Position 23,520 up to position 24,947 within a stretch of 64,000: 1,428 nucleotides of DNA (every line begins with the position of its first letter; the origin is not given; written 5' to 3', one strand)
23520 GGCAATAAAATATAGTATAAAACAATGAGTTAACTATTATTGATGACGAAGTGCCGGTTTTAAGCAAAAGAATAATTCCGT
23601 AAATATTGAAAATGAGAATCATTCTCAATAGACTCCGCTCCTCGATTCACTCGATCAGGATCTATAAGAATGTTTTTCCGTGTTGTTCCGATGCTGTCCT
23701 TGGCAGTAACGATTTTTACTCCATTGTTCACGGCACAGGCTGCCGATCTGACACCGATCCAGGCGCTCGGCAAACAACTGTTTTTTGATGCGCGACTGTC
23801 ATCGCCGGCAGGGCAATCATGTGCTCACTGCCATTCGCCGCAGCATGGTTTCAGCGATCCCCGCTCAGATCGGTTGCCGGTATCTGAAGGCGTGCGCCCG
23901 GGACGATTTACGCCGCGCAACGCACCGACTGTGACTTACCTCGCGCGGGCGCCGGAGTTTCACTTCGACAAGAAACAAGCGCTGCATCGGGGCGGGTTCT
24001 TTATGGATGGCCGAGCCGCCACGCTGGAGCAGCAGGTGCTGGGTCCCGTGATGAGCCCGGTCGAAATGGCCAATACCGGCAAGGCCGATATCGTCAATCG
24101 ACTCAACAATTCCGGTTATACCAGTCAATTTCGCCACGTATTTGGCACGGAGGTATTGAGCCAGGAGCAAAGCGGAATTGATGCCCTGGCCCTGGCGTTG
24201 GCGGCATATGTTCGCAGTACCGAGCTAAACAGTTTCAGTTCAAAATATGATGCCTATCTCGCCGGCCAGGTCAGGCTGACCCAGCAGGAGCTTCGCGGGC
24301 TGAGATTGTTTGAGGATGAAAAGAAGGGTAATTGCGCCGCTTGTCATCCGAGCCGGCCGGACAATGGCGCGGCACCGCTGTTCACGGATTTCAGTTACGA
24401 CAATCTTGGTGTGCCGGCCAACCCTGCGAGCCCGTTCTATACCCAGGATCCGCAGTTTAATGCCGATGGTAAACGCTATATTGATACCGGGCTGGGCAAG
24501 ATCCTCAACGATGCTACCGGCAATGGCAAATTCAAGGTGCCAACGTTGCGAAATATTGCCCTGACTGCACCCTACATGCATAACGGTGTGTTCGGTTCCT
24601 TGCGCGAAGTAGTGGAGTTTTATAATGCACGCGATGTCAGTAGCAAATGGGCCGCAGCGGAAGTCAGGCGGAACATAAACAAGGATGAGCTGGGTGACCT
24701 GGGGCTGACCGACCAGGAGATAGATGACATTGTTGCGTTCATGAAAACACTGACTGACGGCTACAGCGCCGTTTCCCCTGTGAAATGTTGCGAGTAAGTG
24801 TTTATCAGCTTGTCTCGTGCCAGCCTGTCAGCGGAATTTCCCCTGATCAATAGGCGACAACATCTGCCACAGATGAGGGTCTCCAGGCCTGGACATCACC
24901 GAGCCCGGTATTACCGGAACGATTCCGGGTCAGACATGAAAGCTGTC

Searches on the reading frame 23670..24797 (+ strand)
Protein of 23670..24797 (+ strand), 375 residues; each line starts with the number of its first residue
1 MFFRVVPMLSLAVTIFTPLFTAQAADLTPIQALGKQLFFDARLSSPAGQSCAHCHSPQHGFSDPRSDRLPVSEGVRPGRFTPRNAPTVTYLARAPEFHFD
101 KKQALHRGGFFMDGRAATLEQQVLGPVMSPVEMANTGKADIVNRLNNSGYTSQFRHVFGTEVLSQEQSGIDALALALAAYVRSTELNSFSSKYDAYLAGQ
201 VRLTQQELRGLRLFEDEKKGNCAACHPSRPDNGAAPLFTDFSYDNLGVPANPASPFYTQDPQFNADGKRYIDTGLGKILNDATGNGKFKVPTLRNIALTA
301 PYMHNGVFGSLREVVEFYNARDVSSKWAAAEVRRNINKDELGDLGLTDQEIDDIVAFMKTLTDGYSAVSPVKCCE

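Call 51: search_protein_families(library=pfam, proteins=[window:23670-24797:+], max_evalue=0.001)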
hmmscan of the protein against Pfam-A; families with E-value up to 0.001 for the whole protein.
window:23670-24797:+ (375 aa): 3 families
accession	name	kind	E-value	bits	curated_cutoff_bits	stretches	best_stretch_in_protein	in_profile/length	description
PF03150.19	CCP_MauG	-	4.1e-41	141.5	25.6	1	32-200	5-147/149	Di-haem cytochrome c peroxidase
PF00034.26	Cytochrom_C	-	2.3e-07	32.5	21.3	1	210-361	4-89/90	Cytochrome c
PF13442.11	Cytochrome_CBB3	-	0.00011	22.8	27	0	214-240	10-30/68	Cytochrome C oxidase, cbb3-type, subunit III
